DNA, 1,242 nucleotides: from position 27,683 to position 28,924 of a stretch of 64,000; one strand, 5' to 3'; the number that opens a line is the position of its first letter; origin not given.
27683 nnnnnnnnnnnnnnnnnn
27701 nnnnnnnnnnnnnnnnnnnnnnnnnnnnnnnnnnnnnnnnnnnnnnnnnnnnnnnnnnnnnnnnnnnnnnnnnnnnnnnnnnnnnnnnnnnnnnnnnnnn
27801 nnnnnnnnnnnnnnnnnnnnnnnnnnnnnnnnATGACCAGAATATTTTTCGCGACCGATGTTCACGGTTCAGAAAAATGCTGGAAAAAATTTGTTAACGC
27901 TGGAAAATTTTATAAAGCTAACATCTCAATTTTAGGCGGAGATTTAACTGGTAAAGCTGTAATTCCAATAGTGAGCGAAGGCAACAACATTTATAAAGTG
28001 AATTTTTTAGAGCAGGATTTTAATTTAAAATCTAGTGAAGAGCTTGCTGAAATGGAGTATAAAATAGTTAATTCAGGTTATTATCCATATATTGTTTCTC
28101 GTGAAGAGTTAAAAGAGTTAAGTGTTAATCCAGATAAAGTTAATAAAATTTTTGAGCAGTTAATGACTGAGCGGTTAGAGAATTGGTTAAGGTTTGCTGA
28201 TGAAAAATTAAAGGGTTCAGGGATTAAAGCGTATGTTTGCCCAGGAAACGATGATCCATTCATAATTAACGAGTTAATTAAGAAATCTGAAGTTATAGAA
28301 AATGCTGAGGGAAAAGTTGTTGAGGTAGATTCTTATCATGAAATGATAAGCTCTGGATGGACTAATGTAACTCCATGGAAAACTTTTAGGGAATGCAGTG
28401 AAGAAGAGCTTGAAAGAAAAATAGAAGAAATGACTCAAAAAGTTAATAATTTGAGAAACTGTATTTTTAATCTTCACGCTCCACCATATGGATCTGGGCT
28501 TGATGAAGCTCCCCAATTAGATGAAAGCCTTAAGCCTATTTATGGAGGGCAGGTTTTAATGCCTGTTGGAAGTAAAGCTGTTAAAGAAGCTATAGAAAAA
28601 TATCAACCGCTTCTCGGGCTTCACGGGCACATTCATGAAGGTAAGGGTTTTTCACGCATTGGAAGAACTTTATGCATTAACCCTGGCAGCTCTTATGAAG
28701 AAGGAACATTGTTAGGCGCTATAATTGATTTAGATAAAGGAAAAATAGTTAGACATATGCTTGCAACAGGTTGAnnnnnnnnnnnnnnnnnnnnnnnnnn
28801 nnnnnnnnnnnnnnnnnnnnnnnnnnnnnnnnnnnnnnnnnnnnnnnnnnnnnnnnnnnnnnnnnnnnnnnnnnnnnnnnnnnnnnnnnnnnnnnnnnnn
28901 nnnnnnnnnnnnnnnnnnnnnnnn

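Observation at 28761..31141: Non-Pyl MttB-family methyltransferase paired with a kinase carrying the choline-kinase signature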

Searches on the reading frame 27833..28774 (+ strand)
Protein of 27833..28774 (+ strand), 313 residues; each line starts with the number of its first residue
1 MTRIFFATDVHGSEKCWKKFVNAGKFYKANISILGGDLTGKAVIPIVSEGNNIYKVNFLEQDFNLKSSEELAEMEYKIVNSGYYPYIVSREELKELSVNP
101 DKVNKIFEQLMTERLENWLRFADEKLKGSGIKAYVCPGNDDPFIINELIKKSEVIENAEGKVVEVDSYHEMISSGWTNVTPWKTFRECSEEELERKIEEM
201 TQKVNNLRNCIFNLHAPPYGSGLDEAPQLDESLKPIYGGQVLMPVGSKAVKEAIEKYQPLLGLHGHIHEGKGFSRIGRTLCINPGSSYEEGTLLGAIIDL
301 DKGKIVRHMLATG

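Call 3: search_protein_families(library=pfam, proteins=[window:27833-28774:+], max_evalue=0.01)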
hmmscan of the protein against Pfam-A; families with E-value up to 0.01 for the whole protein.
window:27833-28774:+ (313 aa): 3 families
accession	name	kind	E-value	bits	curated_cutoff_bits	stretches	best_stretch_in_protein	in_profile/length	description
PF00149.33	Metallophos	-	0.00043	21.2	21.5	0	116-269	47-190/191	Calcineurin-like phosphoesterase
PF14582.11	Metallophos_3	-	0.0005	19.9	28.2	1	245-305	197-254/259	Metallophosphoesterase, calcineurin superfamily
PF12850.12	Metallophos_2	-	0.0095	16.4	27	0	251-290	97-138/154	Calcineurin-like phosphoesterase superfamily domain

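Call 4: search_protein_families(library=ncbifam, proteins=[window:27833-28774:+], max_evalue=0.01)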
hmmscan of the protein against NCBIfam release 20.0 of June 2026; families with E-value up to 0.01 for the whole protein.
window:27833-28774:+ (313 aa): 2 families
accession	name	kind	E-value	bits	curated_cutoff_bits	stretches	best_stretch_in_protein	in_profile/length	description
NF006988.0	PRK09453.1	equivalog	0.00074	19.4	117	0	3-38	2-37/183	phosphodiesterase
TIGR00040.1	yfcE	subfamily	0.0044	17.1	56.25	0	263-287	111-134/158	YfcE family phosphodiesterase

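Call 47: search_solved_structures(query=window:27833-28774:+, max_evalue=1)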
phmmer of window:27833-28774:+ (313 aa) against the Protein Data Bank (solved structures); distinct sequences matched with E-value up to 1: 6.
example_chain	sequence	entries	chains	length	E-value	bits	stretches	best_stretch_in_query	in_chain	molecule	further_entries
2yvt_A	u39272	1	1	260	0.0014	21.3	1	198-305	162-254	Hypothetical protein aq_1956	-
4xb2_A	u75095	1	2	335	0.3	13.7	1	24-95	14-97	319aa long hypothetical homoserine dehydrogenase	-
4xr7_L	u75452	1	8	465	0.43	13.2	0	28-123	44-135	PAB-dependent poly(A)-specific ribonuclease subunit PAN3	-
6r5k_N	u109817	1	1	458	0.44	13.2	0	28-123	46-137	PAN2-PAN3 deadenylation complex subunit PAN3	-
6r5k_O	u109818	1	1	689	0.95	12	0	28-123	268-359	PAN2-PAN3 deadenylation complex subunit PAN3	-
9lqa_A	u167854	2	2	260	0.96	12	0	25-100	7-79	NrN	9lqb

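Call 60: find_homologous_proteins(query=window:27833-28774:+, max_evalue=0.00001)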
Query window:27833-28774:+ (313 aa): 7995 proteins with E <= 0.00001 among 8000 candidates; the best 120 are listed.
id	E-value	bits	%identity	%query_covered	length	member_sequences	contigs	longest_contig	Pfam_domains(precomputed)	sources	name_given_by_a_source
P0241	1.3e-209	713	100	100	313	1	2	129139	-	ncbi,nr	ncbi:metallophosphoesterase [Candidatus Bathyarchaeota archaeon]|nr:metallophosphoesterase [Candidat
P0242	2.1e-195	666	91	100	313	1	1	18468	-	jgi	jgi:Icc-related predicted phosphoesterase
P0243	1.6e-190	650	90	100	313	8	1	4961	PF14582.12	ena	-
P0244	2.1e-188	643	88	100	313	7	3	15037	PF14582.12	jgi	jgi:Icc-related predicted phosphoesterase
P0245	1.1e-129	450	63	100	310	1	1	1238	PF00149.34,PF14582.12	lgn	-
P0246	1.8e-127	443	60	100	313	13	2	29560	-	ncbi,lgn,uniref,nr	ncbi:uncharacterized protein HKBW3S43_00258 [Candidatus Hakubella thermalkaliphila]|uniref:Calcineur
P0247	7.6e-127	441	60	100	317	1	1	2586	PF00149.34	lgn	-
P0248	5.3e-125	435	57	99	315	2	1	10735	PF00149.34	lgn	-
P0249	2.1e-124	433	58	100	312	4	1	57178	-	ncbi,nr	ncbi:calcineurin-like phosphoesterase superfamily domain protein [Peptococcaceae bacterium CEB3]|nr:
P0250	7.2e-124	431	59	100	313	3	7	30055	PF14582.12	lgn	-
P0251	1.6e-123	430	59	99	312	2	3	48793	PF00149.34,PF14582.12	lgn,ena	-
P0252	4.3e-123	429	57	100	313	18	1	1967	PF14582.12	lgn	-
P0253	8.9e-123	428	58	99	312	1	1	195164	PF12850.13,PF14582.12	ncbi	-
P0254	2.5e-122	426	56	100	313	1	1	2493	PF14582.12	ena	-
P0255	8.5e-122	425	57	100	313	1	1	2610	PF14582.12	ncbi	ncbi:MAG TPA: hypothetical protein VF338_09985 [Leptolinea sp.]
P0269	1.1e-120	421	57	100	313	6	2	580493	-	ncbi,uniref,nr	ncbi:metallophosphoesterase family protein [Leptolinea tardivitalis]|uniref:metallophosphoesterase f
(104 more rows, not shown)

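Call 61: find_encoding_contigs(protein=P0269, flank=10000, max_places=2)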
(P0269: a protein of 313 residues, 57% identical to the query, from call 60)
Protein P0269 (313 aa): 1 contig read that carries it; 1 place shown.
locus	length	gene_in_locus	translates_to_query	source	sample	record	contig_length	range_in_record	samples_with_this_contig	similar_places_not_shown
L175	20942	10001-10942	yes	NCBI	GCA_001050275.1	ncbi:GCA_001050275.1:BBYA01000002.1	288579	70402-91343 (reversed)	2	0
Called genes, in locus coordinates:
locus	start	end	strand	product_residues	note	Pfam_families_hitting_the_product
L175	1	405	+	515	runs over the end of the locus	PF07837:FTCD_N, PF02971:FTCD, PF04961:FTCD_C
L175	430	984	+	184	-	PF22769:DCD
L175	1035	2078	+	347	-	-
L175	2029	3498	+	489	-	PF03062:MBOAT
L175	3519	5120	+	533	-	PF00128:Alpha-amylase, PF16657:Malt_amylase_C (weak)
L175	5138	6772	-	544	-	PF00128:Alpha-amylase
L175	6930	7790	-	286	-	PF01261:AP_endonuc_2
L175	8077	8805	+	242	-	-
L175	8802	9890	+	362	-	-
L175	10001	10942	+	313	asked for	-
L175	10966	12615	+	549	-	PF13520:AA_permease_2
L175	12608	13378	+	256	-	-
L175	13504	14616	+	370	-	PF02463:SMC_N (faint), PF03215:Rad17 (faint), PF00005:ABC_tran, PF13304:AAA_21 (faint), PF17912:OB_MalK, PF08402:TOBE_2 (weak)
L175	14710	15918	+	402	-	PF01676:Metalloenzyme, PF10143:PhosphMutase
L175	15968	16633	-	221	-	PF07314:Lit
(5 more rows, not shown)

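Call 62: find_encoding_contigs(protein=P0249, flank=10000, max_places=2)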
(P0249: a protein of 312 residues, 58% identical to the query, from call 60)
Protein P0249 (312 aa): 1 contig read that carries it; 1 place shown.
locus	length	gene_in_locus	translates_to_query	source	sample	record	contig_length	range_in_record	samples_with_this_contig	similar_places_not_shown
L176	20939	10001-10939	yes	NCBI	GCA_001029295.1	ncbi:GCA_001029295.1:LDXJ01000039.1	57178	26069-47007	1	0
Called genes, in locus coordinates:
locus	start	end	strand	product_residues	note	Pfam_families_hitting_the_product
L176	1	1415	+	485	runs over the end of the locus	PF06253:MTTB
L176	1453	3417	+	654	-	PF05378:Hydant_A_N, PF13941:MutL (faint), PF01968:Hydantoinase_A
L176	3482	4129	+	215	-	PF07796:DUF1638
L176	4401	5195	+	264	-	PF00809:Pterin_bind, PF03599:CdhD (weak)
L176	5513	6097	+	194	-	PF27113:GbsR_C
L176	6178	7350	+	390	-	PF00465:Fe-ADH, PF13685:Fe-ADH_2 (weak), PF25137:ADH_Fe_C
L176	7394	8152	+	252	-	-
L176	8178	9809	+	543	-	PF13520:AA_permease_2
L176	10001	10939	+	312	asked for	-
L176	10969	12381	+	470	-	PF06253:MTTB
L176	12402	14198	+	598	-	PF02730:AFOR_N, PF01314:AFOR_C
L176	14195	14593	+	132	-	PF00037:Fer4 (faint), PF12797:Fer4_2 (faint), PF12837:Fer4_6 (faint), PF12838:Fer4_7 (faint), PF13187:Fer4_9 (faint), PF13237:Fer4_10 (faint), PF14697:Fer4_21 (faint), PF13247:Fer4_11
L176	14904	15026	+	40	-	-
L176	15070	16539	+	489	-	PF00171:Aldedh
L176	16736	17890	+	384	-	PF00005:ABC_tran, PF13401:AAA_22 (faint), PF13304:AAA_21 (faint), PF00571:CBS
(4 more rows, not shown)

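Call 75: predict_structure(alignment_id=A3)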
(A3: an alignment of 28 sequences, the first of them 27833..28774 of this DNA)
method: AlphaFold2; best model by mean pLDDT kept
length: 313 residues; sequences in the alignment: 28
mean_pLDDT: 95.4   pTM: 0.91
mean pLDDT of the five models: 95.4, 95.3, 94.6, 93.5, 92.5
residues with pLDDT >= 90: 282; 70-90: 31; 50-70: 0; < 50: 0
segments of 3 or more residues with pLDDT < 50: none
pLDDT, mean of each block of 10 residues (from residue 1): 97 96 96 95 95 94 97 97 96 95 95 97 97 97 95 97 96 96 93 98 97 98 93 86 94 98 89 97 94 97 96 92
secondary structure, 60 per line:
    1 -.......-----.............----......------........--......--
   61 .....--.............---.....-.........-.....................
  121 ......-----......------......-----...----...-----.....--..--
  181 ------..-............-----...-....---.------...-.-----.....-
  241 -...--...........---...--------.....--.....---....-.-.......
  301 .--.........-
elements in order: E2-8 H14-26 E31-36 E43-50 E53-58 E61-65 H68-80 E84-88 H90-98 H100-126 E132-137 H144-149 E155-157 E162-164 E170-174 H190-201 E211-214 E225-227 H236-239 E242-244 H248-257 E261-263 E272-276 E279-283 E294-301 E304-312

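Call 77: fold_search(model_id=the predicted structure, library=pdb)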
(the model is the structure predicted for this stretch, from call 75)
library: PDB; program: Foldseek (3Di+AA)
matches with E <= 10: 915; with E <= 0.001: 34
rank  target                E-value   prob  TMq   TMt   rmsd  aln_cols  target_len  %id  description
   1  2yvt                  7.0e-13  1.00  0.57  0.68   8.1       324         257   18  Crystal structure of aq_1956 (released 2007-10-16)
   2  1uf3_B                2.0e-09  1.00  0.55  0.74   4.4       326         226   15  Crystal structure of TT1561 of thermus thermophilus HB8 (released 2003-11-23)
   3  1uf3_C                3.0e-09  1.00  0.54  0.73   5.8       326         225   15  Crystal structure of TT1561 of thermus thermophilus HB8 (released 2003-11-23)
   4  1uf3_A                7.1e-09  1.00  0.55  0.73   4.3       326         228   14  Crystal structure of TT1561 of thermus thermophilus HB8 (released 2003-11-23)
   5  4o43_A                3.1e-06  1.00  0.48  0.46   7.2       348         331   14  DNA Double-Strand Break Repair Pathway Choice Is Directed by Distinct MRE11 Nuclease Activities (released 2014-01-08)
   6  2wdc                  5.4e-06  1.00  0.38  0.24  14.5       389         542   12  Termus thermophilus Sulfate thiohydrolase SoxB in complex with glycerol (released 2009-06-16)
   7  7yzo_B                5.8e-06  1.00  0.47  0.41   6.8       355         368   10  Endonuclease state of the E. coli Mre11-Rad50 (SbcCD) head complex bound to ADP and dsDNA (released 2022-08-17)
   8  2q8u_B                9.1e-06  1.00  0.45  0.48   7.1       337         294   14  CRYSTAL STRUCTURE OF MRE11 FROM THERMOTOGA MARITIMA MSB8 (TM1635) AT 2.20 A RESOLUTION (released 2007-06-26)
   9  4uwq_J                9.1e-06  1.00  0.38  0.24  13.7       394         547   10  Crystal structure of the disulfide-linked complex of the thiosulfodyrolase SoxB with the carrier-protein SoxYZ from Th (released 2015-12-09)
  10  3rl4                  1.1e-05  1.00  0.46  0.52   5.2       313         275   13  Rat metallophosphodiesterase MPPED2 G252H Mutant (released 2011-08-10)
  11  4uwq_D                1.1e-05  1.00  0.38  0.24  13.7       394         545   10  Crystal structure of the disulfide-linked complex of the thiosulfodyrolase SoxB with the carrier-protein SoxYZ from Th (released 2015-12-09)
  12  2xmo_B                1.2e-05  1.00  0.43  0.34   9.2       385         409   10  The crystal structure of Lmo2642 (released 2011-02-23)
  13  1oie                  1.3e-05  1.00  0.48  0.31   6.2       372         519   10  5'-Nucleotidase (E. coli) with an Engineered Disulfide Bridge (S228C, P513C) (released 2004-08-05)
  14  4uwq_A                1.3e-05  1.00  0.38  0.24  13.7       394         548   10  Crystal structure of the disulfide-linked complex of the thiosulfodyrolase SoxB with the carrier-protein SoxYZ from Th (released 2015-12-09)
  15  4lty_C                1.6e-05  1.00  0.48  0.46   7.2       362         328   10  Crystal Structure of E.coli SbcD at 1.8 A Resolution (released 2014-02-26)
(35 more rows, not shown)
